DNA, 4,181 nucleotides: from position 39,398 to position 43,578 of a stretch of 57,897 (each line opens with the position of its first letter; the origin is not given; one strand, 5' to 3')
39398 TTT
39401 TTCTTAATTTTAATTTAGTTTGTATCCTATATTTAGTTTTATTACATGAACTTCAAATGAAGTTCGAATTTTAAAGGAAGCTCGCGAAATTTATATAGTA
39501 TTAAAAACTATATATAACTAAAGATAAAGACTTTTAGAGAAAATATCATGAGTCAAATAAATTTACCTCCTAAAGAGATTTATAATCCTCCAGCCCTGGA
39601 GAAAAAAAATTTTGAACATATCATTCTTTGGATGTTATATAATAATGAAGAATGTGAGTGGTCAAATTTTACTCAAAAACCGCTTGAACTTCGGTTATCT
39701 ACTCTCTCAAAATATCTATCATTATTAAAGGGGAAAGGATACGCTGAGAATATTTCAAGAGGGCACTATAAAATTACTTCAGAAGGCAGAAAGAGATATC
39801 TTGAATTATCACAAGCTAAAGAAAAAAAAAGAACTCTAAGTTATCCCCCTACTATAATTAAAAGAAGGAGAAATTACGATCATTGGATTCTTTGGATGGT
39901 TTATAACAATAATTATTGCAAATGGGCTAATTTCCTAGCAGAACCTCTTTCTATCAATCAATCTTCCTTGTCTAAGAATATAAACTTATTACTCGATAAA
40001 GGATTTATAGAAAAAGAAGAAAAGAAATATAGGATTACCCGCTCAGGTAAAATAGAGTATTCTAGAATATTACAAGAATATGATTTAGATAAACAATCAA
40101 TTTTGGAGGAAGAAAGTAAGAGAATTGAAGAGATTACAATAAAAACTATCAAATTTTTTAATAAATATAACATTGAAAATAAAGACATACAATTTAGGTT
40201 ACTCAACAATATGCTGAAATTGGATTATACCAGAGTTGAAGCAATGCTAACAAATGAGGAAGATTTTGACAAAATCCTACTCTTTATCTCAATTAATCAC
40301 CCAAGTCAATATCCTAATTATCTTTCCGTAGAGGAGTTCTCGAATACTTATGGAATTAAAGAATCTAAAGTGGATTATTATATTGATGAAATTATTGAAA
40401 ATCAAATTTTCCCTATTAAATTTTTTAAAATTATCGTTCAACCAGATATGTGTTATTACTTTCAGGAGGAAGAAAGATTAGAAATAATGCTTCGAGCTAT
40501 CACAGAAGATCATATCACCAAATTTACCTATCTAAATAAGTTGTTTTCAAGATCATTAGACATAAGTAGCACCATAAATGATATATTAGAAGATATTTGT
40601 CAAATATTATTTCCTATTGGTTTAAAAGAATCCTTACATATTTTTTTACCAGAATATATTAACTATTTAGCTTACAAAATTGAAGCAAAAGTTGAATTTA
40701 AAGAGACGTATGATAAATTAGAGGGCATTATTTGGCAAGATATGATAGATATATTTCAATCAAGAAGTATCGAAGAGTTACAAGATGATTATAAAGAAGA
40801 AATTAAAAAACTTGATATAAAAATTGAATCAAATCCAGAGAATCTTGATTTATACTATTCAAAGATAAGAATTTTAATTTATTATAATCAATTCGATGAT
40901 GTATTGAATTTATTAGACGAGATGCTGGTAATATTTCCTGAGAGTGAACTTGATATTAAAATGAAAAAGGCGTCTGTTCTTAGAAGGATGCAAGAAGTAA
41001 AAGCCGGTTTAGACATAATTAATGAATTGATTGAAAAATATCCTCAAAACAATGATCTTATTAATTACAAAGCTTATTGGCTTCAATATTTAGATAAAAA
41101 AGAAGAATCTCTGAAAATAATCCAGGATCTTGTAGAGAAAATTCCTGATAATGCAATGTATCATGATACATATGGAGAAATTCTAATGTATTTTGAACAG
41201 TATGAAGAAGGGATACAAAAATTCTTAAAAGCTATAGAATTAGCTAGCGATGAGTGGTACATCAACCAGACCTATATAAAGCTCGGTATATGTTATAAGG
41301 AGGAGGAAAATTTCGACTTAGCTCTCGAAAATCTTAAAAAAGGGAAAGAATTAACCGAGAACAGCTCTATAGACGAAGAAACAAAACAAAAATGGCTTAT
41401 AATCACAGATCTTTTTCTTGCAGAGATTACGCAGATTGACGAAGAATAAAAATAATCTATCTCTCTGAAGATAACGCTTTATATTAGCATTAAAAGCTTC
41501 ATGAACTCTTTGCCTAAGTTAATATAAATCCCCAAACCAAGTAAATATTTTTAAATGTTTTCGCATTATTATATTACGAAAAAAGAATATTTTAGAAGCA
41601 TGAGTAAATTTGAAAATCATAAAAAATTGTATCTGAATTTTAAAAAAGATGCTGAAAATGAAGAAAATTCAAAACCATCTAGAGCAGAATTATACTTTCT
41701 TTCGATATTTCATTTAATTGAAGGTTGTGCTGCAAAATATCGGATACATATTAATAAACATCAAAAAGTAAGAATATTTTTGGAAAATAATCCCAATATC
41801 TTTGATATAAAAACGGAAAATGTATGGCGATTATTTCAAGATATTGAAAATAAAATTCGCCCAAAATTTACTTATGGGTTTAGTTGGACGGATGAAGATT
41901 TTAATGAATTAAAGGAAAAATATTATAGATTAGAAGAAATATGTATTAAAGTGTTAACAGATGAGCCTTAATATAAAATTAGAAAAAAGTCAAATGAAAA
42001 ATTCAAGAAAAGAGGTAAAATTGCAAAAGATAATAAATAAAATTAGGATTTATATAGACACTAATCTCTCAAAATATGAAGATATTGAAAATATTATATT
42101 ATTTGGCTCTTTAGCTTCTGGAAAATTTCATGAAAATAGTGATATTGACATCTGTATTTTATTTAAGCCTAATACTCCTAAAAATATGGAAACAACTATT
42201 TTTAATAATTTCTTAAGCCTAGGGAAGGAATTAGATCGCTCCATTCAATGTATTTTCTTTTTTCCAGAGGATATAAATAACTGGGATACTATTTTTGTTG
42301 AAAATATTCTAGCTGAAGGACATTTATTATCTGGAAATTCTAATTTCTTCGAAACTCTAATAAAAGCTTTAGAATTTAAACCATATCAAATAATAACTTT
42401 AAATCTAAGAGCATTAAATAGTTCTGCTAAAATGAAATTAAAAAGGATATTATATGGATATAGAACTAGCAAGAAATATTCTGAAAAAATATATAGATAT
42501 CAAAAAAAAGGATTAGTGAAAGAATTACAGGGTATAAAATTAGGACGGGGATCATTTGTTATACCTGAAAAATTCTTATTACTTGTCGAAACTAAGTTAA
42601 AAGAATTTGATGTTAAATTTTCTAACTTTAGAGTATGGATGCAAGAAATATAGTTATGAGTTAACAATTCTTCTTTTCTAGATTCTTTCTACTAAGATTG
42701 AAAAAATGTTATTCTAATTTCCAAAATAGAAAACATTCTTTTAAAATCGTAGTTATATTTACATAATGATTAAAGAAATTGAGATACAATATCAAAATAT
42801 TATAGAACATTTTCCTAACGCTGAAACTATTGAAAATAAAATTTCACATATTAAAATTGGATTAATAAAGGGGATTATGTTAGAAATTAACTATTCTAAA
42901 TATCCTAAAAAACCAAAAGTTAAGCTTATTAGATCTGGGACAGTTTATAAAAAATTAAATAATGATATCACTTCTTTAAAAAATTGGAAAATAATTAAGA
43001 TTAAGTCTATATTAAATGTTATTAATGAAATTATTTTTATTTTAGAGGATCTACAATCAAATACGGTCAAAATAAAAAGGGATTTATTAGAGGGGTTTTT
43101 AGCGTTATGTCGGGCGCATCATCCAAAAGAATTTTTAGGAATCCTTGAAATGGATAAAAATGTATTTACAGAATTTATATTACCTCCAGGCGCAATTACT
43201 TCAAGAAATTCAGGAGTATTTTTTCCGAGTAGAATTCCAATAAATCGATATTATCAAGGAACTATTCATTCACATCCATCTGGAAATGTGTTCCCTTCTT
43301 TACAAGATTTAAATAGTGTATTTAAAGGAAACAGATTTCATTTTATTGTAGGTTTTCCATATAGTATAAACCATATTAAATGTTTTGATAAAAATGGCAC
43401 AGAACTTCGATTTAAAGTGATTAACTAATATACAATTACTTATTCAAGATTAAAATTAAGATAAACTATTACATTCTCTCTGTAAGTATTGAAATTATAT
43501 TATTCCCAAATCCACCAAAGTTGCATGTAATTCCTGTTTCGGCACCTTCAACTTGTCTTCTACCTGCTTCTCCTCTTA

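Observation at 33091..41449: Duplicated cassette: Ras-like GTPase + conserved micropeptide gene, divergent from a double-wHTH/TPR protein (candidate new signalling system)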

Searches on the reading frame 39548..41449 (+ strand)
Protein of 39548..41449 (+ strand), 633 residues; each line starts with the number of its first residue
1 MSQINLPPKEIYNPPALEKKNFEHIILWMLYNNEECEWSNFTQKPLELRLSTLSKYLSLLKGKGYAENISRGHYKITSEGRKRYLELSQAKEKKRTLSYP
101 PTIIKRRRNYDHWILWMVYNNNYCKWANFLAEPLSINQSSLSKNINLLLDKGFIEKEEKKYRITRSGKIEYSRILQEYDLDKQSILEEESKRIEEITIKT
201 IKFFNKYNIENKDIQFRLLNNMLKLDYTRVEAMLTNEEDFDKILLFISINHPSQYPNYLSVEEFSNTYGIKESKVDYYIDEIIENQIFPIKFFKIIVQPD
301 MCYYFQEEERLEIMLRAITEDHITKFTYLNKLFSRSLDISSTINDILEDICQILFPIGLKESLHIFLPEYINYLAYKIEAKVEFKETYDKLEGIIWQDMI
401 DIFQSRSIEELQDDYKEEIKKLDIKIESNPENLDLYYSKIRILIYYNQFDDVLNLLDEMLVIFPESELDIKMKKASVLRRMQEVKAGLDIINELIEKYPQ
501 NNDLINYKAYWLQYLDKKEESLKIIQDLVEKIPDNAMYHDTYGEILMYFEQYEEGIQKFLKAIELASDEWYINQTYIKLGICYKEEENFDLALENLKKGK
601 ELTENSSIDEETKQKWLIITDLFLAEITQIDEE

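Call 6: search_protein_families(library=pfam, proteins=[window:39548-41449:+], max_evalue=0.1)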
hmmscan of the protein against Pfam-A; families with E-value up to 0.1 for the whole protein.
window:39548-41449:+ (633 aa): 18 families
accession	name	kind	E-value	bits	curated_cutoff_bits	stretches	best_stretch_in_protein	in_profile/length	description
PF14947.12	HTH_45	-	8.5e-10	39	25.5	2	136-168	31-63/77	Winged helix-turn-helix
PF13601.12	HTH_34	-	3.2e-06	27.6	27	1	26-86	5-71/80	Winged helix DNA-binding domain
PF07719.23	TPR_2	-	2.4e-05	24.5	27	0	537-567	2-32/34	Tetratricopeptide repeat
PF13428.12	TPR_14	-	4.6e-05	24.1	23.5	0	472-509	5-42/44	Tetratricopeptide repeat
PF13424.12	TPR_12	-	7.4e-05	23.3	30.1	1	536-602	4-74/77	Tetratricopeptide repeat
PF25213.1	HVO_A0261_N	-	8.4e-05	22.8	35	1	130-171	30-71/86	HVO_A0261 N-terminal domain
PF01047.28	MarR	-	0.00011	22.5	24.6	1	114-158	8-51/59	MarR family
PF23914.1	TPR_CcmH_CycH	-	0.00068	19.9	42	1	532-598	46-112/158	Cytochrome c-type biogenesis protein H TPR domain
PF12569.14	NatA_aux_su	-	0.00073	19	33.3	1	474-562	10-98/515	N-terminal acetyltransferase A, auxiliary subunit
PF13174.12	TPR_6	-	0.0011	19.9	26.3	0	473-500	5-32/33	Tetratricopeptide repeat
PF00515.34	TPR_1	-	0.0018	18.5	27.8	1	575-602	3-30/34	Tetratricopeptide repeat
PF14338.12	Mrr_N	-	0.0027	18.2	29.5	1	58-82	59-83/87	Mrr N-terminal domain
PF25058.1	ARM_TT21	-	0.0064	16.9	27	0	425-494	49-120/155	Tetratricopeptide repeat protein 21 ARM repeat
PF13181.12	TPR_8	-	0.0075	16.8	25.7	0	575-605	3-33/34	Tetratricopeptide repeat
PF12802.13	MarR_2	-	0.0089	16.6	27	1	128-158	24-54/61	MarR family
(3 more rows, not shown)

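Call 10: find_homologous_proteins(query=window:39548-41449:+, max_evalue=0.001)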
Query window:39548-41449:+ (633 aa): 1239 proteins with E <= 0.001 among 8000 candidates; the best 120 are listed.
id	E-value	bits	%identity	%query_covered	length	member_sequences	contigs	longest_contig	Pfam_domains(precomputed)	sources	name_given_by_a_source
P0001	0.0e+0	1312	95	100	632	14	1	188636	PF13601.13,PF21033.5,PF07719.24,PF14947.13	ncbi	-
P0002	0.0e+0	1230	88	100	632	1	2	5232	PF13601.13,PF21033.5,PF13428.13,PF14947.13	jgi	-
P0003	0.0e+0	1191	86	100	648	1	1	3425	PF13601.13,PF21033.5,PF13428.13,PF07719.24,PF14947.13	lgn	-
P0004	0.0e+0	1163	83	100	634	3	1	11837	PF13601.13,PF21033.5,PF13428.13,PF25213.2,PF07719.24,PF14947.13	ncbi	ncbi:MAG: tetratricopeptide repeat protein [Promethearchaeota archaeon]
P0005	0.0e+0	1151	82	100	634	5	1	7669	PF13601.13,PF09114.18,PF14947.13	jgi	-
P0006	0.0e+0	1143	82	98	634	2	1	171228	PF23914.2,PF13601.13,PF21033.5,PF13428.13,PF07719.24,PF14947.13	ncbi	ncbi:MAG: tetratricopeptide repeat protein [Candidatus Hodarchaeota archaeon]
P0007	0.0e+0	1119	80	100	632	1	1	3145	PF13601.13,PF13424.13,PF21033.5,PF13428.13,PF13181.13,PF25213.2,PF07719.24,PF14947.13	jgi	jgi:tetratricopeptide (TPR) repeat protein/Mn-dependent DtxR family transcriptional regulator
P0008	0.0e+0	1118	80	100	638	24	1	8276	PF00515.35,PF21033.5,PF07719.24,PF14947.13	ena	-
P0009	0.0e+0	1108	80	99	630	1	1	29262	PF01047.29,PF00515.35,PF13601.13,PF21033.5,PF13428.13,PF13181.13,PF25213.2,PF07719.24,PF14947.13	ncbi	ncbi:MAG: hypothetical protein ACFFA0_13930 [Promethearchaeota archaeon]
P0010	0.0e+0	1105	79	100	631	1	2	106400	PF13601.13,PF21033.5,PF13174.13,PF14947.13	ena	-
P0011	0.0e+0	1098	79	99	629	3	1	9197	PF13601.13,PF21033.5,PF13428.13,PF25213.2,PF14947.13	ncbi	ncbi:MAG: hypothetical protein ACFE8B_09150 [Candidatus Hermodarchaeota archaeon]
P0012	0.0e+0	1079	76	100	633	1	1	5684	PF00515.35,PF13601.13,PF13424.13,PF21033.5,PF13428.13,PF07719.24,PF14947.13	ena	-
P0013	0.0e+0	1078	76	100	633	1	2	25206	PF00515.35,PF13601.13,PF13424.13,PF21033.5,PF13428.13,PF07719.24,PF13174.13,PF14947.13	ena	-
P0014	0.0e+0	1074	76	100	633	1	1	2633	PF00515.35,PF13601.13,PF13424.13,PF21033.5,PF13428.13,PF07719.24,PF13174.13,PF14947.13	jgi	-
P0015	0.0e+0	1073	76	100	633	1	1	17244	PF00515.35,PF13601.13,PF13424.13,PF21033.5,PF13428.13,PF07719.24,PF13174.13,PF14947.13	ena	-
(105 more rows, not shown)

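Call 11: find_encoding_contigs(protein=window:39548-41449:+, flank=10000, max_places=6)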
Protein window:39548-41449:+ (633 aa): no gene with exactly this product is on record in the collection.

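Call 27: search_solved_structures(query=A2, max_evalue=1)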
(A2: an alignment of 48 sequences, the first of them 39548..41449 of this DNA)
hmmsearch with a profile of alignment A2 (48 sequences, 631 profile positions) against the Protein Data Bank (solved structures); distinct sequences matched with E-value up to 1: 101 (the best 60 are shown).
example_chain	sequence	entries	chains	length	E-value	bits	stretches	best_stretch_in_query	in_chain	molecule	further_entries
7rqf_A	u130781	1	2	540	3.7e-08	35.6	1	439-569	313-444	TPR repeat-containing protein PA4667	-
8sxe_C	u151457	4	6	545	3.9e-08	35.5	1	439-569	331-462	TPR repeat-containing protein PA4667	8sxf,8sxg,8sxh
7kdt_A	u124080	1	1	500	5.9e-07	31.6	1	367-606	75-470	Mitochondrial import receptor subunit TOM70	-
9pkq_A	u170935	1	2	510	6.2e-07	31.5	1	367-606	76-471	Mitochondrial import receptor subunit TOM70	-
5nnr_A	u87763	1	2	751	9.4e-07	30.9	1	482-597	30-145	N-terminal acetyltransferase-like protein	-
5nnp_A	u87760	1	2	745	9.9e-07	30.9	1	482-596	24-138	N-terminal acetyltransferase-like protein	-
7dhg_C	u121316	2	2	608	1.4e-06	30.4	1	367-606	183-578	Mitochondrial import receptor subunit TOM70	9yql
9yr4_A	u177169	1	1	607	1.4e-06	30.4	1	367-606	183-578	Mitochondrial import receptor subunit TOM70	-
5lfl_A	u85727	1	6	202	3e-05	25.9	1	435-567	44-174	Magnetosome protein MamA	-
4xi0_A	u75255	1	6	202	3e-05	25.9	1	435-567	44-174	Magnetosome protein MamA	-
5m72_A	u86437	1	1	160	3.4e-05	25.8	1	412-534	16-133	Signal recognition particle subunit SRP72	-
5wrv_B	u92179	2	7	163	3.4e-05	25.8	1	412-534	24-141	Signal recognition particle subunit SRP72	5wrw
5lfm_A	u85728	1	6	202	4.8e-05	25.3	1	435-567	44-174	Magnetosome protein MamA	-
9sfw_B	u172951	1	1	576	6.8e-05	24.8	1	516-611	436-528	Peroxisomal targeting signal receptor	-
7obq_z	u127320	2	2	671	0.00028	22.8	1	412-534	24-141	Signal recognition particle subunit SRP72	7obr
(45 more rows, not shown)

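Call 36: predict_structure(alignment_id=A2)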
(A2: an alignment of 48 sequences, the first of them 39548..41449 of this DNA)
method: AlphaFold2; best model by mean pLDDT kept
length: 633 residues; sequences in the alignment: 48
mean_pLDDT: 82.9   pTM: 0.42
mean pLDDT of the five models: 82.9, 78.9, 78.6, 75.5, 73.1
residues with pLDDT >= 90: 262; 70-90: 273; 50-70: 73; < 50: 25
segments of 3 or more residues with pLDDT < 50: 90-94, 382-389, 404-412
pLDDT, mean of each block of 10 residues (from residue 1): 74 72 90 88 86 90 90 89 76 62 82 90 87 85 93 89 83 75 61 77 91 91 77 78 94 92 92 85 71 87 90 91 76 60 90 93 89 70 45 56 43 68 91 86 75 93 92 86 87 94 91 88 96 93 91 96 88 93 93 95 84 76 79 51
secondary structure, 60 per line:
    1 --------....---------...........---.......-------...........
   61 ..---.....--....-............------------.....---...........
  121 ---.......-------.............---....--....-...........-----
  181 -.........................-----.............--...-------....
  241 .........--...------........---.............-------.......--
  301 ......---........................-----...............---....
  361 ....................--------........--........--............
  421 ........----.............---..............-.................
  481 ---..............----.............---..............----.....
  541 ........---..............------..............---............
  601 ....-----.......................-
elements in order: H9-12 H22-32 H38-42 H50-62 E66-70 E73-76 H78-89 H102-106 H110-120 H126-130 H138-150 E154-157 E160-163 H165-175 H182-206 H212-224 H237-249 H261-268 H272-284 E292-298 E301-306 H310-333 H339-353 H357-380 H389-396 H399-406 H409-428 H433-445 H449-462 H464-480 H484-497 H502-514 H518-531 H536-548 H552-565 H572-585 H589-604 H610-632

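Call 40: fold_search(model_id=the predicted structure, library=pdb)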
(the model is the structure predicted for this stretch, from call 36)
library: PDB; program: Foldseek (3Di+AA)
matches with E <= 10: 1576; with E <= 0.001: 293
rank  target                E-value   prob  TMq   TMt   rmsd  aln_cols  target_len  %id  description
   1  8chy                  7.9e-08  1.00  0.24  0.48  17.3       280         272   16  Crystal structure of an 8-repeat consensus TPR superhelix with Zinc. (released 2024-02-21)
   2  9qhb                  1.5e-06  1.00  0.25  0.51  18.9       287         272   15  Crystal structure of 16-repeat CTPR protein with eliminated coordination sites (released 2025-10-22)
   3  1w3b_A                2.2e-06  1.00  0.28  0.44  22.6       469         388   12  The superhelical TPR domain of O-linked GlcNAc transferase reveals structural similarities to importin alpha. (released 2004-09-09)
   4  9qhc_B                2.3e-06  1.00  0.24  0.50  17.2       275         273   16  Crystal structure of 8-repeat CTPR protein with eliminated coordination sites (released 2025-10-22)
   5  8a3t_D                2.7e-06  1.00  0.24  0.26  29.7       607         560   14  S. cerevisiae APC/C-Cdh1 complex (released 2022-08-31)
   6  5l9u_F                2.8e-06  1.00  0.26  0.33  23.4       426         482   12  Model of human Anaphase-promoting complex/Cyclosome (APC/C-CDH1) with a cross linked Ubiquitin variant-substrate-UBE2C (released 2016-09-14)
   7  4xi0_B                4.0e-06  1.00  0.22  0.67   4.7       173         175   17  MamA 41-end from Desulfovibrio magneticus RS-1 (released 2015-08-19)
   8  5dse_A                4.1e-06  1.00  0.25  0.29  23.6       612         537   13  Crystal Structure of the TTC7B/Hyccin Complex (released 2015-12-02)
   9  9qhc_A                4.3e-06  1.00  0.24  0.49  17.2       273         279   15  Crystal structure of 8-repeat CTPR protein with eliminated coordination sites (released 2025-10-22)
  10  4ui9_H                4.3e-06  1.00  0.25  0.32  23.2       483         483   11  Atomic structure of the human Anaphase-Promoting Complex (released 2015-06-17)
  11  9gaw_P                4.5e-06  1.00  0.26  0.33  23.2       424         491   12  High-resolution structure of the Anaphase-promoting complex/cyclosome (APC/C) bound to co-activator Cdh1 (released 2024-08-14)
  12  9b9g_D                5.4e-06  1.00  0.25  0.28  24.6       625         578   13  Structure of the PI4KA complex bound to Calcineurin (released 2024-09-11)
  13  8a3t_F                6.7e-06  1.00  0.25  0.30  23.4       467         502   14  S. cerevisiae APC/C-Cdh1 complex (released 2022-08-31)
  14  4xi0_A                7.3e-06  1.00  0.22  0.66   4.7       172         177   17  MamA 41-end from Desulfovibrio magneticus RS-1 (released 2015-08-19)
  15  5khr_F                7.3e-06  1.00  0.25  0.32  23.5       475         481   12  Model of human Anaphase-promoting complex/Cyclosome complex (APC15 deletion mutant) in complex with the E2 UBE2C/UBCH1 (released 2016-08-24)
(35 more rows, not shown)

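Call 72: search_protein_families(library=padloc, proteins=[window:39548-41449:+], max_evalue=0.01)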
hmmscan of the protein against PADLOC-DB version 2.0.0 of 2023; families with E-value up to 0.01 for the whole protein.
window:39548-41449:+ (633 aa): 5 families
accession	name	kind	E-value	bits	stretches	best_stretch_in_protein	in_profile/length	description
PDLC02975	WH_III-A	-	9.9e-06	23.9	0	21-107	3-88/103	-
PDLC01438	Csa3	-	4.7e-05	21.6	0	128-246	164-283/305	"CAS-I,CAS-II,CAS-III,CAS-IV,CAS-V,CAS-VI; associated_signaling"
PDLC01434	CasR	-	5.1e-05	21.2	0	128-167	145-186/191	"CAS-I,CAS-II,CAS-III,CAS-IV,CAS-V,CAS-VI; associated_signaling"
PDLC04481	PDC-M16B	-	0.00065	16.5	1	481-606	159-283/471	-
PDLC01848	CARF3--CARF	-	0.0027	15.4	0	114-169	142-191/197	-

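Call 73: search_protein_families(library=ncbifam, proteins=[window:39548-41449:+], max_evalue=0.01)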
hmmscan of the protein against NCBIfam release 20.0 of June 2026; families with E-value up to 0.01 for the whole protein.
window:39548-41449:+ (633 aa): 9 families
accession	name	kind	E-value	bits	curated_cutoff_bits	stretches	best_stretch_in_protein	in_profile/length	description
NF053610.1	Sso10a_fam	subfamily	6.6e-10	38.9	60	2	136-168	29-61/64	Sso10a family chromatin protein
NF040959.1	MamA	equivalog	5.5e-09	35.8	200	1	453-603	57-203/204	magnetosome protein MamA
TIGR02521.1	type_IV_pilW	equivalog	1.1e-06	28.4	154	1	488-603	51-165/234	type IV pilus biogenesis/stability protein PilW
TIGR02917.1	PEP_TPR_lipo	equivalog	2.5e-06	25.7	312.2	1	412-568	648-802/899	XrtA/PEP-CTERM system TPR-repeat protein PrsT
NF052400.1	M48_BAM_BepA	equivalog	0.00011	21.2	570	2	466-572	267-377/483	beta-barrel assembly-enhancing protease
NF053606.1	Sta1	subfamily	0.00063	19.8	80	1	114-173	25-81/100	Sta1 family transcriptional regulator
NF033788.1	HTH_metalloreg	subfamily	0.00065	19.5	55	0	130-159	31-60/77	metalloregulator ArsR/SmtB family transcription factor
TIGR01884.1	cas_HTH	subfamily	0.0042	16.5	60.2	0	130-165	162-197/202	CRISPR-associated CARF protein Csa3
TIGR03939.1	PGA_TPR_OMP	equivalog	0.0081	14.4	366.65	0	414-539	34-157/800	poly-beta-1,6 N-acetyl-D-glucosamine export porin PgaA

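Call 84: search_protein_families(library=phrogs, proteins=[window:39548-41449:+], max_evalue=0.01)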
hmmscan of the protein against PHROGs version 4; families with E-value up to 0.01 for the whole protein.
window:39548-41449:+ (633 aa): 4 families
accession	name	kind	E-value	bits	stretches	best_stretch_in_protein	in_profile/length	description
phrog_11046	-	transcription regulation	1.5e-05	25.8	0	113-165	13-71/94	transcriptional regulator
phrog_2440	-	transcription regulation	0.00041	21.2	0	48-86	57-96/126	transcriptional regulator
phrog_4278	-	unknown function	0.00081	20.2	0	136-169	64-102/127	-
phrog_2030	-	transcription regulation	0.0012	19.6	0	20-95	14-93/202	transcriptional regulator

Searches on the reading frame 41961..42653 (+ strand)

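Call 49: search_protein_families(library=pfam, proteins=[window:41961-42653:+], max_evalue=0.001)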
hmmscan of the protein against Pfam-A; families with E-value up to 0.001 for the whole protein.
window:41961-42653:+ (230 aa): 3 families
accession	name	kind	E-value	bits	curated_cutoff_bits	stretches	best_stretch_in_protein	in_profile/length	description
PF18765.7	Polbeta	-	1.4e-13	51.2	26.9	1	33-125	4-89/93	Polymerase beta, Nucleotidyltransferase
PF01909.29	NTP_transf_2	-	2.6e-11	44.2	21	1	35-106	8-78/93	Nucleotidyltransferase domain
PF22600.2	MTPAP-like_central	-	5.4e-06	27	27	1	17-93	18-89/139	Poly(A) RNA polymerase, mitochondrial-like, central palm domain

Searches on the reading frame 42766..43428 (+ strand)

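Call 49: search_protein_families(library=pfam, proteins=[window:42766-43428:+], max_evalue=0.001)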
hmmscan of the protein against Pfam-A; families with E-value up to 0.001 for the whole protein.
window:42766-43428:+ (220 aa): 1 family
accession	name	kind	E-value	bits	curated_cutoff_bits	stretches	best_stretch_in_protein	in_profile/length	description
PF14464.11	Prok-JAB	-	9.8e-07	29.1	25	1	106-196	3-101/114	Prokaryotic homologs of the JAB domain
